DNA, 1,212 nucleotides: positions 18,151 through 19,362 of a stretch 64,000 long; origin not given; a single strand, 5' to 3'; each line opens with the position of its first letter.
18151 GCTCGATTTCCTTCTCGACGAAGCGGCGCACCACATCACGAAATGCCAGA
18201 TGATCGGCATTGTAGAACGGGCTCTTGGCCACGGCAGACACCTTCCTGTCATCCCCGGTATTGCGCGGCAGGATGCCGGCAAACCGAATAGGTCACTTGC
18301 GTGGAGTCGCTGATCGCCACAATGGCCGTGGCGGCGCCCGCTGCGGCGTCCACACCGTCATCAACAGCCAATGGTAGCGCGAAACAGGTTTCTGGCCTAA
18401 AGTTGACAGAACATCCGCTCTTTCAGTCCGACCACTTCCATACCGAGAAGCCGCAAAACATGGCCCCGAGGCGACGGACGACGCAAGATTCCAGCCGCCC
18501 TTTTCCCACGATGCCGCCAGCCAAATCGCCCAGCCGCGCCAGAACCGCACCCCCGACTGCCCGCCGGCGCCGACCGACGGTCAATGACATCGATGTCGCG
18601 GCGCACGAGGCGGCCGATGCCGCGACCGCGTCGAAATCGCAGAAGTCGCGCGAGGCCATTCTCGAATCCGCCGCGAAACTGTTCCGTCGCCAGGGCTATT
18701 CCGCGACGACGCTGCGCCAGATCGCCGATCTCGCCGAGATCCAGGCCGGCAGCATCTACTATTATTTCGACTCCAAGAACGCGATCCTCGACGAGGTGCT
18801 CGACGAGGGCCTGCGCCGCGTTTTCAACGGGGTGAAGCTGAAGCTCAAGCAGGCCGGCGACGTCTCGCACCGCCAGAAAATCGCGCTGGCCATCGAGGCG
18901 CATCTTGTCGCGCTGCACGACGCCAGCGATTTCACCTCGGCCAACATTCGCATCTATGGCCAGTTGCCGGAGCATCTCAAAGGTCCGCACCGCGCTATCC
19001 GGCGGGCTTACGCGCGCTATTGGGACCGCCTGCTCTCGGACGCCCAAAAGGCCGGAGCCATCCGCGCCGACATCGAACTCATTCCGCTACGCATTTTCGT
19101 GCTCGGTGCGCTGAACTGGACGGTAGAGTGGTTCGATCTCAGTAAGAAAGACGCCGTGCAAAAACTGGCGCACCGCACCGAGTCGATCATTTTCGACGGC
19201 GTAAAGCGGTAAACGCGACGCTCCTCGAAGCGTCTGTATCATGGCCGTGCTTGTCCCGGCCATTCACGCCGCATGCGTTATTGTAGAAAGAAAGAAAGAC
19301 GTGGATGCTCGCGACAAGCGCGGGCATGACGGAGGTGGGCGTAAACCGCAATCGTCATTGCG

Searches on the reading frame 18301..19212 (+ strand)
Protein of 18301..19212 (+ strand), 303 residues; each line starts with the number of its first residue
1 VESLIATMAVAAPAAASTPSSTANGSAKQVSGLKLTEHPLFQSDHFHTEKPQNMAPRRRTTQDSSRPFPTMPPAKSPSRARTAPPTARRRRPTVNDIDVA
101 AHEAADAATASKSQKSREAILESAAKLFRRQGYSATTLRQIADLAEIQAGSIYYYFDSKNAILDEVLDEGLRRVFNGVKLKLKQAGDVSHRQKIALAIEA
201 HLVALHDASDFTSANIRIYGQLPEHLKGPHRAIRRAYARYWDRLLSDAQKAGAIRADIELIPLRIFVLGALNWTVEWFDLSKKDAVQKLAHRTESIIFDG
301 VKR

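Call 6: search_protein_families(library=pfam, proteins=[window:18301-19212:+])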
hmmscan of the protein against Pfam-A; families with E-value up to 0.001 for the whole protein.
window:18301-19212:+ (303 aa): 4 families
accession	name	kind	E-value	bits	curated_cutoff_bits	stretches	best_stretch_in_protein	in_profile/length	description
PF00440.29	TetR_N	-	4.7e-16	58.7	24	1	120-166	1-47/47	Bacterial regulatory proteins, tetR family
PF17932.6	TetR_C_24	-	5.8e-14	52.8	26.4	1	189-301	3-114/114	Tetracyclin repressor-like, C-terminal domain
PF21597.2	TetR_C_43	-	2.3e-05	25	27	1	233-302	41-104/105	Transcriptional regulator SbtR-like, C-terminal domain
PF08359.16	TetR_C_4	-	0.00056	20.5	21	1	183-298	15-131/133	YsiA-like protein, C-terminal region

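Call 9: find_homologous_proteins(query=window:18460-19212:+)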
Query window:18460-19212:+ (250 aa): 1194 proteins with E <= 0.001 among 3631 candidates; the best 120 are listed.
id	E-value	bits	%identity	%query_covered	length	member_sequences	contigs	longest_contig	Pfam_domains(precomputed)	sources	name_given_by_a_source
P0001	4.4e-147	506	96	97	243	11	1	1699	PF00440.30,PF17932.7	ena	-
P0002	2.8e-136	471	90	100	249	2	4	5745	PF00440.30,PF17932.7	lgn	-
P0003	9.3e-128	443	91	93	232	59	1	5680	PF00440.30,PF17932.7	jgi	jgi:AcrR family transcriptional regulator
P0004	1.2e-126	439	89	93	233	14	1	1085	PF00440.30,PF17932.7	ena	-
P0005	3.8e-125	434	89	93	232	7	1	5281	PF00440.30,PF17932.7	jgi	jgi:AcrR family transcriptional regulator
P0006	1.9e-122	425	86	93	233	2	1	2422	PF00440.30,PF17932.7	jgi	jgi:AcrR family transcriptional regulator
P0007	7.9e-120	417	85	93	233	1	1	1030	PF00440.30,PF17932.7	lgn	-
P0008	1.2e-113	397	54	76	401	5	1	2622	PF21597.3,PF00440.30,PF17932.7,PF08359.17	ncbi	-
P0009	1.2e-113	397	54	76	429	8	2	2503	PF21597.3,PF00440.30,PF17932.7,PF08359.17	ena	-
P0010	1.3e-112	393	55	78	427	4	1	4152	PF21597.3,PF00440.30,PF17932.7,PF08359.17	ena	-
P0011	1.5e-112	393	52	76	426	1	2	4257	PF21597.3,PF00440.30,PF17932.7,PF08359.17,PF22604.2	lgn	-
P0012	2.0e-112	393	47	84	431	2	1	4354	PF21597.3,PF00440.30,PF17932.7,PF08359.17,PF16925.11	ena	-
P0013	5.9e-112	391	51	76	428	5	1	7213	PF21597.3,PF00440.30,PF17932.7,PF08359.17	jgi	jgi:AcrR family transcriptional regulator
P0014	3.8e-111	388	55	78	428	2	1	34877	PF21597.3,PF00440.30,PF17932.7,PF08359.17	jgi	-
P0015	1.5e-110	387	49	76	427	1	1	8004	PF21597.3,PF00440.30,PF17932.7,PF08359.17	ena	-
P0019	5.8e-109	381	86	79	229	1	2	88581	PF00440.30,PF17932.7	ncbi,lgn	-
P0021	9.6e-108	377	86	79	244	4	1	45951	PF00440.30,PF17932.7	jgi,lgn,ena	-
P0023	2.1e-107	376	53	76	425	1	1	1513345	PF21597.3,PF00440.30,PF17932.7,PF08359.17,PF16925.11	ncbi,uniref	ncbi:TetR family transcriptional regulator [Hoeflea sp. TYP-13]|uniref:TetR family transcriptional r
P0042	6.9e-103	361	69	100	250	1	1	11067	PF00440.30,PF17932.7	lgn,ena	-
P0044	1.1e-102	361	72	100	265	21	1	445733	PF00440.30,PF17932.7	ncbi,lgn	-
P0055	3.5e-101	356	55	68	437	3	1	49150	PF21597.3,PF00440.30,PF17932.7,PF08359.17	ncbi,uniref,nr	ncbi:TetR/AcrR family transcriptional regulator [Roseobacter litoralis]|uniref:TetR/AcrR family tran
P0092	1.5e-97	344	70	98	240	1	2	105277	PF00440.30,PF17932.7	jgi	jgi:AcrR family transcriptional regulator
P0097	9.6e-97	341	53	70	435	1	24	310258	PF21597.3,PF00440.30,PF17932.7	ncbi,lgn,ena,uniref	ncbi:TetR family transcriptional regulator [Aquibium sp. LZ166]|uniref:TetR family transcriptional r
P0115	1.2e-95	338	48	76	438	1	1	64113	PF00440.30,PF17932.7,PF08359.17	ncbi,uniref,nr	ncbi:TetR/AcrR family transcriptional regulator [Sneathiella sp.]|uniref:TetR/AcrR family transcript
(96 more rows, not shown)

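Call 11: find_encoding_contigs(protein=P0044, flank=10000, max_places=3)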
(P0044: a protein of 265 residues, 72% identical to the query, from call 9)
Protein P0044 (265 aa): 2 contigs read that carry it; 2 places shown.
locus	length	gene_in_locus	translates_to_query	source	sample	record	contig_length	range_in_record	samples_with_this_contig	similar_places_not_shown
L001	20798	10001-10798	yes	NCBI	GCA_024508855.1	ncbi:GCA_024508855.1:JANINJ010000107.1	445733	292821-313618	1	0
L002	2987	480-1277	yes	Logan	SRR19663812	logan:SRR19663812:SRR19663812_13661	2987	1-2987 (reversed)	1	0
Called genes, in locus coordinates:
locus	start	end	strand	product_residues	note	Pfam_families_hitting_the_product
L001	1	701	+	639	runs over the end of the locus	PF13667:ThiC-associated, PF01964:ThiC_Rad_SAM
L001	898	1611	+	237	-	-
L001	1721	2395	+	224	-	PF13489:Methyltransf_23, PF13649:Methyltransf_25, PF13847:Methyltransf_31 (weak), PF08241:Methyltransf_11, PF08242:Methyltransf_12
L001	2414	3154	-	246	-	PF00571:CBS, PF04972:BON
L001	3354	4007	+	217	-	PF06439:3keto-disac_hyd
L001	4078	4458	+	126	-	PF01042:Ribonuc_L-PSP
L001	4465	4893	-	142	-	-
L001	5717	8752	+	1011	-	PF03477:ATP-cone, PF00317:Ribonuc_red_lgN, PF02867:Ribonuc_red_lgC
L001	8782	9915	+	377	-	PF00268:Ribonuc_red_sm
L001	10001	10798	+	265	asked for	PF00440:TetR_N, PF17932:TetR_C_24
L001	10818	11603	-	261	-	PF00378:ECH_1, PF16113:ECH_2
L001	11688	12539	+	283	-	PF00106:adh_short, PF08659:KR, PF13561:adh_short_C2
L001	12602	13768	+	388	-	PF02771:Acyl-CoA_dh_N, PF02770:Acyl-CoA_dh_M, PF00441:Acyl-CoA_dh_1, PF08028:Acyl-CoA_dh_2 (weak)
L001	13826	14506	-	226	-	PF01841:Transglut_core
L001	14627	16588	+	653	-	PF16177:ACAS_N (weak), PF00501:AMP-binding, PF13193:AMP-binding_C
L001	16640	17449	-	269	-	PF00378:ECH_1, PF16113:ECH_2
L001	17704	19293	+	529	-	PF00501:AMP-binding, PF13193:AMP-binding_C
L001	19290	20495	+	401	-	PF00108:Thiolase_N (weak), PF22691:Thiolase_C_1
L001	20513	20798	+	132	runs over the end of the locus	PF12172:zf-ChsH2, PF01796:OB_ChsH2_C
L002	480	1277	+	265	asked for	PF00440:TetR_N, PF17932:TetR_C_24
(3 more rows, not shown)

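Call 12: find_encoding_contigs(protein=P0019, flank=10000, max_places=3)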
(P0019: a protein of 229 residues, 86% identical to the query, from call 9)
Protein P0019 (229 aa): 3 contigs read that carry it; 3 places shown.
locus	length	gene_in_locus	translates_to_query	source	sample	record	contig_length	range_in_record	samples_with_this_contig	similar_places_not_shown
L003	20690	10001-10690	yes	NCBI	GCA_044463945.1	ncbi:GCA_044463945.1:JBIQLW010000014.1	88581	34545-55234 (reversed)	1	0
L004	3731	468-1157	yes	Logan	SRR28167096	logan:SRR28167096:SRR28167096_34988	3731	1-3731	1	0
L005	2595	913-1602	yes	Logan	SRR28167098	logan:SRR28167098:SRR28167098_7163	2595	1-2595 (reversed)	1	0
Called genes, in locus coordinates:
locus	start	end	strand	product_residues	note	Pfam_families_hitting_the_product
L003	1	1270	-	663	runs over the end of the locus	PF00289:Biotin_carb_N, PF02786:CPSase_L_D2, PF02222:ATP-grasp (weak), PF07478:Dala_Dala_lig_C, PF02785:Biotin_carb_C, PF21139:BT_MCC_alpha (weak), PF00364:Biotin_lipoyl, PF25917:BSH_RND (weak), +1 more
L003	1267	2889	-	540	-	PF01039:Carboxyl_trans, PF03255:ACCA (weak)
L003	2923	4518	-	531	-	PF00501:AMP-binding, PF13193:AMP-binding_C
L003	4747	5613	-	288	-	PF05853:BKACE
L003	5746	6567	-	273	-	PF00165:HTH_AraC (faint), PF12833:HTH_18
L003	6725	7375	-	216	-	PF02798:GST_N, PF13417:GST_N_3, PF13409:GST_N_2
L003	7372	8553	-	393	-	PF02771:Acyl-CoA_dh_N, PF02770:Acyl-CoA_dh_M, PF00441:Acyl-CoA_dh_1, PF08028:Acyl-CoA_dh_2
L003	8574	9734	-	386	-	PF02771:Acyl-CoA_dh_N, PF02770:Acyl-CoA_dh_M, PF00441:Acyl-CoA_dh_1, PF08028:Acyl-CoA_dh_2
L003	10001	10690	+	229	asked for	PF00440:TetR_N, PF17932:TetR_C_24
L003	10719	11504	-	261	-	PF00378:ECH_1, PF16113:ECH_2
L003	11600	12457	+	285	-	PF00106:adh_short, PF08659:KR, PF13561:adh_short_C2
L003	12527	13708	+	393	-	PF02771:Acyl-CoA_dh_N, PF02770:Acyl-CoA_dh_M, PF00441:Acyl-CoA_dh_1, PF08028:Acyl-CoA_dh_2 (weak)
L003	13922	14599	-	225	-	PF01841:Transglut_core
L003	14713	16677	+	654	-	PF16177:ACAS_N (weak), PF00501:AMP-binding, PF13193:AMP-binding_C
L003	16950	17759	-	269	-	PF00378:ECH_1, PF16113:ECH_2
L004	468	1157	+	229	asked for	PF00440:TetR_N, PF17932:TetR_C_24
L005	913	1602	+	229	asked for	PF00440:TetR_N, PF17932:TetR_C_24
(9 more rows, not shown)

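Call 13: find_encoding_contigs(protein=P0092, flank=10000, max_places=3)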
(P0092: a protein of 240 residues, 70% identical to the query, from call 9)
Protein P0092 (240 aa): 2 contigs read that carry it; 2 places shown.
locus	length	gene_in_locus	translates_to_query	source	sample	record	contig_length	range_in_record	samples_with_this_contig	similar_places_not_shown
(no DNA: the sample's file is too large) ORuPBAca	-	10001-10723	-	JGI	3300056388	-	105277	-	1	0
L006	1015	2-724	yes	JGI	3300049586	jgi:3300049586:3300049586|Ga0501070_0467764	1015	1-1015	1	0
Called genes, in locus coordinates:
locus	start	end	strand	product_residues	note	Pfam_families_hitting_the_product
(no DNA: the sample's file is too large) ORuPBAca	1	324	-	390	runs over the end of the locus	PF13433:Peripla_BP_5, PF13458:Peripla_BP_6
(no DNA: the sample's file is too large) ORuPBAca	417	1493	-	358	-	PF02311:AraC_binding (faint), PF07883:Cupin_2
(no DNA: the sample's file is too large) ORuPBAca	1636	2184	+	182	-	PF22381:Staph_reg_Sar_Rot (weak), PF12802:MarR_2, PF01047:MarR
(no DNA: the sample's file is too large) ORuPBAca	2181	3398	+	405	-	PF01266:DAO (faint), PF01494:FAD_binding_3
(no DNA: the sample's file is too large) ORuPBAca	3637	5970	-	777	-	PF05834:Lycopene_cycl (faint), PF01494:FAD_binding_3 (weak), PF00724:Oxidored_FMN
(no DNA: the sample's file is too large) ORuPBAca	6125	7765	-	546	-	PF00501:AMP-binding, PF13193:AMP-binding_C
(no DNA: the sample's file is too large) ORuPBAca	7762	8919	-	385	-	PF01494:FAD_binding_3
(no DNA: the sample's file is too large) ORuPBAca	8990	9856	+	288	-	PF09339:HTH_IclR, PF12802:MarR_2 (weak), PF13412:HTH_24 (weak), PF01614:IclR_C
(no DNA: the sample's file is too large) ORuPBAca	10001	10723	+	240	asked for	PF00440:TetR_N, PF17932:TetR_C_24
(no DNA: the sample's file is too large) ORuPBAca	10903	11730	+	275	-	PF00106:adh_short, PF08659:KR, PF13561:adh_short_C2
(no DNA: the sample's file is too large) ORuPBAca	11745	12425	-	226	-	PF01841:Transglut_core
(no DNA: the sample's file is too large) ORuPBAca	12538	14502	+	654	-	PF16177:ACAS_N, PF00501:AMP-binding, PF13193:AMP-binding_C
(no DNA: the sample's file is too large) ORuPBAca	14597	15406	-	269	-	PF00378:ECH_1, PF16113:ECH_2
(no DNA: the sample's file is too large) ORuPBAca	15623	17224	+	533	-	PF00501:AMP-binding, PF13193:AMP-binding_C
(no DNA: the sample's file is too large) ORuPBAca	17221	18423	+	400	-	PF00108:Thiolase_N (faint), PF22691:Thiolase_C_1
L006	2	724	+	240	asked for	PF00440:TetR_N, PF17932:TetR_C_24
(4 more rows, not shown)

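Call 15: find_encoding_contigs(protein=P0023, flank=10000, max_places=1)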
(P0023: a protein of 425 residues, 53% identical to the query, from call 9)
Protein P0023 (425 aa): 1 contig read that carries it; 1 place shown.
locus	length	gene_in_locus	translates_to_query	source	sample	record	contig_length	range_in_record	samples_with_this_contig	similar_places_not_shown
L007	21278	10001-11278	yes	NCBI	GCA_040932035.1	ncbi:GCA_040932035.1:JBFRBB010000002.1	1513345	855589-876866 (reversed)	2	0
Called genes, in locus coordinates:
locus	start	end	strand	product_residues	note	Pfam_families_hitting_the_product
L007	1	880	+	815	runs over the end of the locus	PF07992:Pyr_redox_2, PF01266:DAO (faint), PF13738:Pyr_redox_3 (weak), PF00070:Pyr_redox, PF18267:Rubredoxin_C, PF04324:Fer2_BFD, PF03460:NIR_SIR_ferr, PF01077:NIR_SIR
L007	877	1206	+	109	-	PF00355:Rieske, PF13806:Rieske_2, PF22543:Rieske_4 (weak)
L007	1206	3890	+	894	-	PF04879:Molybdop_Fe4S4, PF00384:Molybdopterin, PF01568:Molydop_binding, PF04324:Fer2_BFD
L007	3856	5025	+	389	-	PF13241:NAD_binding_7, PF14824:Sirohm_synth_M (faint), PF10414:CysG_dimeriser, PF00590:TP_methylase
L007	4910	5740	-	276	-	PF00561:Abhydrolase_1, PF12697:Abhydrolase_6, PF03096:Ndr (faint), PF12146:Hydrolase_4, PF08386:Abhydrolase_4 (faint), PF00561:Abhydrolase_1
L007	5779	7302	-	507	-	PF00501:AMP-binding, PF13193:AMP-binding_C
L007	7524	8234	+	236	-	PF01841:Transglut_core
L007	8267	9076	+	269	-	PF00378:ECH_1, PF16113:ECH_2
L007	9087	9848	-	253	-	PF00106:adh_short, PF08659:KR, PF13561:adh_short_C2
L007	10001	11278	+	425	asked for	PF00440:TetR_N, PF16925:TetR_C_13 (faint), PF17932:TetR_C_24, PF21597:TetR_C_43 (weak), PF00440:TetR_N, PF08359:TetR_C_4 (weak), PF17932:TetR_C_24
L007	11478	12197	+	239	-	PF00034:Cytochrom_C (faint), PF13442:Cytochrome_CBB3 (faint)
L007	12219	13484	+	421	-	PF07992:Pyr_redox_2, PF13454:NAD_binding_9 (faint), PF21706:FCSD_central, PF09242:FCSD-flav_bind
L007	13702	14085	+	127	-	PF11750:DUF3307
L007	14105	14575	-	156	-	PF00027:cNMP_binding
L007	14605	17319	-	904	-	PF00664:ABC_membrane, PF00005:ABC_tran (faint)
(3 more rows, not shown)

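Call 16: find_encoding_contigs(protein=P0021, flank=10000, max_places=2)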
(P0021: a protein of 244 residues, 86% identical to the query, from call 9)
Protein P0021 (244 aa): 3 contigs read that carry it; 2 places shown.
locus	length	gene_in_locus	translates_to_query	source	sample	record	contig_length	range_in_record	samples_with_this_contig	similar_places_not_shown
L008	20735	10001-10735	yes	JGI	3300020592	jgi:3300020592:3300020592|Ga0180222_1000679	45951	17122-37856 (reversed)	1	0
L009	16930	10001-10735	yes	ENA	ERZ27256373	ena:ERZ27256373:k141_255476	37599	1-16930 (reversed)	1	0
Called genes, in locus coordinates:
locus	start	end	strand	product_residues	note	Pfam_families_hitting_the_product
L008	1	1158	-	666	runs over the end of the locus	PF00289:Biotin_carb_N, PF02786:CPSase_L_D2, PF02222:ATP-grasp (weak), PF07478:Dala_Dala_lig_C, PF25917:BSH_RND (faint), PF02785:Biotin_carb_C, PF00364:Biotin_lipoyl, PF25919:BSH_CusB (weak)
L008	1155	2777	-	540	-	PF01039:Carboxyl_trans, PF03255:ACCA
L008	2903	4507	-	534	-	PF00501:AMP-binding, PF13193:AMP-binding_C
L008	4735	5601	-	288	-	PF05853:BKACE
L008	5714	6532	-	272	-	PF00165:HTH_AraC (faint), PF12833:HTH_18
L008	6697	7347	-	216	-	PF02798:GST_N, PF13417:GST_N_3, PF13409:GST_N_2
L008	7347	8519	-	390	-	PF02771:Acyl-CoA_dh_N, PF02770:Acyl-CoA_dh_M, PF00441:Acyl-CoA_dh_1, PF08028:Acyl-CoA_dh_2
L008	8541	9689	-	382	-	PF02771:Acyl-CoA_dh_N, PF02770:Acyl-CoA_dh_M, PF00441:Acyl-CoA_dh_1, PF08028:Acyl-CoA_dh_2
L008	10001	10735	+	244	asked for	PF00440:TetR_N, PF17932:TetR_C_24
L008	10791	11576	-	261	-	PF00378:ECH_1, PF16113:ECH_2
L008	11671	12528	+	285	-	PF00106:adh_short, PF08659:KR, PF13561:adh_short_C2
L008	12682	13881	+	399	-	PF02771:Acyl-CoA_dh_N, PF02770:Acyl-CoA_dh_M, PF00441:Acyl-CoA_dh_1, PF08028:Acyl-CoA_dh_2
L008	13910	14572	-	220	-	PF01841:Transglut_core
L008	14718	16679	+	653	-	PF16177:ACAS_N, PF00501:AMP-binding, PF13193:AMP-binding_C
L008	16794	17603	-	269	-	PF00378:ECH_1, PF16113:ECH_2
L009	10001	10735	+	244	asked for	PF00440:TetR_N, PF17932:TetR_C_24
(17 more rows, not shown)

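Call 17: find_encoding_contigs(protein=P0042, flank=10000, max_places=2)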
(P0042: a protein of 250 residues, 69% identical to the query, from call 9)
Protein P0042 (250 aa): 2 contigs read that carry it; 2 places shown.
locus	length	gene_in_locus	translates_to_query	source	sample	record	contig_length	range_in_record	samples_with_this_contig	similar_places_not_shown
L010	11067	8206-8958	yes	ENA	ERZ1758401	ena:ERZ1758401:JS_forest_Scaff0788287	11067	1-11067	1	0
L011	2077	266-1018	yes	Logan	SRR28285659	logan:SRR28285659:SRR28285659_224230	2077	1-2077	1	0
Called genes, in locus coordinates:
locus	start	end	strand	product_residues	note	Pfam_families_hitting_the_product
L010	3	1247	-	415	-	?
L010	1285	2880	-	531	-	PF00501:AMP-binding, PF13193:AMP-binding_C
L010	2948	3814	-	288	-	PF05853:BKACE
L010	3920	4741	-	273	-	PF00165:HTH_AraC (faint), PF12833:HTH_18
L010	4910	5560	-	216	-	PF02798:GST_N, PF13417:GST_N_3, PF13409:GST_N_2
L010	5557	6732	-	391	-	PF02771:Acyl-CoA_dh_N, PF02770:Acyl-CoA_dh_M, PF00441:Acyl-CoA_dh_1, PF08028:Acyl-CoA_dh_2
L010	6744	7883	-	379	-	PF02771:Acyl-CoA_dh_N, PF02770:Acyl-CoA_dh_M, PF00441:Acyl-CoA_dh_1, PF08028:Acyl-CoA_dh_2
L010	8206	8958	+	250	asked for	PF00440:TetR_N, PF17932:TetR_C_24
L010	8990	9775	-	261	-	PF00378:ECH_1, PF16113:ECH_2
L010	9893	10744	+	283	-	PF00106:adh_short, PF08659:KR, PF13561:adh_short_C2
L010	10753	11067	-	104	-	?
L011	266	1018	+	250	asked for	PF00440:TetR_N, PF17932:TetR_C_24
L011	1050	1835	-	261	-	PF00378:ECH_1, PF16113:ECH_2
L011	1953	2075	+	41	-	?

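Call 19: search_protein_families(library=ncbifam, proteins=[window:18460-19212:+], max_evalue=1e-10)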
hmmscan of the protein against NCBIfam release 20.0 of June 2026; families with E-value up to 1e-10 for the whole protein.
window:18460-19212:+ (250 aa): 6 families
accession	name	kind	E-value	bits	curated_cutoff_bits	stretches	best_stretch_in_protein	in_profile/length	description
NF041196.1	ScbR_bind_reg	equivalog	1.8e-19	70.7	150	1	60-218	4-158/191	ScbR family autoregulator-binding transcription factor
NF053878.1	FATransRegFadRBac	equivalog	6.9e-16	58.6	200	1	65-249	6-189/190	fatty acid metabolism transcriptional regulator FadR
NF037937.1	septum_RefZ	equivalog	2.3e-13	50.5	180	1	64-148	1-85/195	forespore capture DNA-binding protein RefZ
NF050111.1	TransRegSACE7040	equivalog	3.2e-12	46.7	250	1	63-197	2-134/186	SACE_7040 family transcriptional regulator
TIGR03384.1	betaine_BetI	equivalog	4.9e-11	42.7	201.3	1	62-168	8-112/189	choline-binding transcriptional repressor BetI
NF053516.1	TranRepPrsAVib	equivalog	8.7e-11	42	300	1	59-168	3-115/208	TetR family transcriptional repressor PsrA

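Call 26: search_solved_structures(query=window:18460-19212:+, max_evalue=0.001)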
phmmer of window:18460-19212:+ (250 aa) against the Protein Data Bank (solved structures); distinct sequences matched with E-value up to 0.001: 139 (the best 60 are shown).
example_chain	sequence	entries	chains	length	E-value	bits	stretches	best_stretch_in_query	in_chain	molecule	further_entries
4mxm_A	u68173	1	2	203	5.7e-22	81.9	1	53-239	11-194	Transcriptional regulator I2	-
4mo7_A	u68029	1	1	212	6.3e-22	81.7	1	53-239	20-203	Transcriptional regulator I2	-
2ibd_A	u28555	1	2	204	2.8e-16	63.2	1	56-248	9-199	Possible transcriptional regulator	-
3ccy_A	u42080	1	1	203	1.7e-13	54.2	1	59-248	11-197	Putative TetR-family transcriptional regulator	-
3dcf_A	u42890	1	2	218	1.4e-12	51.1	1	62-249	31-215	transcriptional regulator of the TetR/AcrR family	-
9b7y_A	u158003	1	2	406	6e-12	49.1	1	52-115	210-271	Transcriptional repressor Mce3R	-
4uds_A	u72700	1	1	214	2.1e-10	44.1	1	61-247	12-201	MBDR REGULATOR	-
3vpr_A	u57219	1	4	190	3e-10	43.5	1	63-250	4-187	Transcriptional regulator, TetR family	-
3c07_A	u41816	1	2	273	1e-09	41.8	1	52-115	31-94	Putative tetR-family transcriptional regulator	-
2iai_A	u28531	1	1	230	1.3e-09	41.4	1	55-227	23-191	Putative transcriptional regulator SCO3833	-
5gp9_A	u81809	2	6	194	1.9e-09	40.9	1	64-226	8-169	Transcriptional regulator (TetR/AcrR family)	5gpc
6a4l_A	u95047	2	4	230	1.9e-09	40.9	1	58-145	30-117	TetR family transcriptional regulator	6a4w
4w1u_A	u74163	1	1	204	2.1e-09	40.8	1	61-248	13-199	HTH-type transcriptional repressor KstR2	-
4w97_A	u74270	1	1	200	2.1e-09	40.8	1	61-248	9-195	HTH-type transcriptional repressor KstR2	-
5d18_A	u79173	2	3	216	2.4e-09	40.6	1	59-145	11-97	TetR family transcriptional regulator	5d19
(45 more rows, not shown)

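Call 29: find_related_loci(query=A1, collection=genome_contigs, flank=10000)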
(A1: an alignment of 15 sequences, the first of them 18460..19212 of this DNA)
Query A1 (250 aa) in genome_contigs; peptide patterns used: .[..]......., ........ (x = any residue, [..] = any of these).
419 stretches matched a pattern; 406 encode a relative of the query (tblastn E <= 1e-3); the best 80 are kept; 80 distinct loci.
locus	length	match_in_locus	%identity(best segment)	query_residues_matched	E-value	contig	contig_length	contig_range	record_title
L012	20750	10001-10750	96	1-250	2e-159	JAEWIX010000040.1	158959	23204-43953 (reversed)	MAG: Proteobacteria bacterium isolate OH_PBrB_129 k127_81699, whole genome shotgun sequence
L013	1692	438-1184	90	1-250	2e-159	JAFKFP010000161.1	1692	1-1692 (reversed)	Bacterium isolate SCN18_30_10_14_R2_B_64_8_A SCN18_30_10_14_R2_B_scaffold_31332, whole genome shotgun sequence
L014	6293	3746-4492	88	1-250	9e-145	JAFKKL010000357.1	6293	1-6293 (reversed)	MAG: Hyphomicrobiales bacterium isolate SCN18_10_11_15_R1_B_63_12 SCN18_10_11_15_R1_B_scaffold_4816, whole genome shotgu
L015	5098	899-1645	88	1-250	2e-144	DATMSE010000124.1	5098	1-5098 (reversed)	MAG TPA_asm: Xanthobacteraceae bacterium isolate SMAG_U12977 k141_68848, whole genome shotgun sequence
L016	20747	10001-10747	90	1-250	4e-140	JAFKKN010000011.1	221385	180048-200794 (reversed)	MAG: Hyphomicrobiales bacterium isolate SCN18_13_7_16_R3_B_63_31 SCN18_13_7_16_R3_B_scaffold_52, whole genome shotgun se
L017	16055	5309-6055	88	1-250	8e-138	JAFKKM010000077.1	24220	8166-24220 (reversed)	MAG: Hyphomicrobiales bacterium isolate SCN18_25_1_16_R1_B_62_13 SCN18_25_1_16_R1_B_scaffold_645, whole genome shotgun s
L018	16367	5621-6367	90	1-250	8e-138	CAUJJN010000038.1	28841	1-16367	MAG: Pseudomonadota bacterium isolate KLAP40 genome assembly, contig: KLAP40_476137, whole genome shotgun sequence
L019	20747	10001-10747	91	1-250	3e-141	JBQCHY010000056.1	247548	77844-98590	MAG: Xanthobacteraceae bacterium isolate bin752 k141_649664, whole genome shotgun sequence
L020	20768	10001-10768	76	13-250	5e-120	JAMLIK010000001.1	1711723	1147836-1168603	MAG: Xanthobacteraceae bacterium isolate ACE_NR_PROT16 ACE_NR_PROT16_1, whole genome shotgun sequence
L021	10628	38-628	89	53-249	2e-116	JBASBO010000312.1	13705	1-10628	MAG: Xanthobacteraceae bacterium isolate MFD12209_ilm_asm_bin20 k127_19309, whole genome shotgun sequence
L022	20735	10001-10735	76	1-249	4e-116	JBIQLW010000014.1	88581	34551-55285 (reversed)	MAG: Bradyrhizobiaceae bacterium isolate mag.1g NODE_300_length_88581, whole genome shotgun sequence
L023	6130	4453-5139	79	18-250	4e-115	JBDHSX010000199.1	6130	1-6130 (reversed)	MAG: Xanthobacteraceae bacterium isolate AS-MESO-3CA.292 NODE_52617_length_6130_cov_17.612424, whole genome shotgun sequ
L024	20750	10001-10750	72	1-250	2e-110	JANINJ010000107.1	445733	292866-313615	MAG: Xanthobacteraceae bacterium isolate Bin.001_Forest NODE_9_length_445733_cov_128.705364, whole genome shotgun sequen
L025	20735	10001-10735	65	1-250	2e-104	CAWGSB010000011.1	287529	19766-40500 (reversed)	MAG: uncultured Alphaproteobacteria bacterium isolate MFD05942.bin.3.192 genome assembly, contig: contig_42028, whole ge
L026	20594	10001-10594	78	53-250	1e-100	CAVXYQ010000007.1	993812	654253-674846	MAG: uncultured Alphaproteobacteria bacterium isolate MFD01223.bin.1.101 genome assembly, contig: contig_7568, whole gen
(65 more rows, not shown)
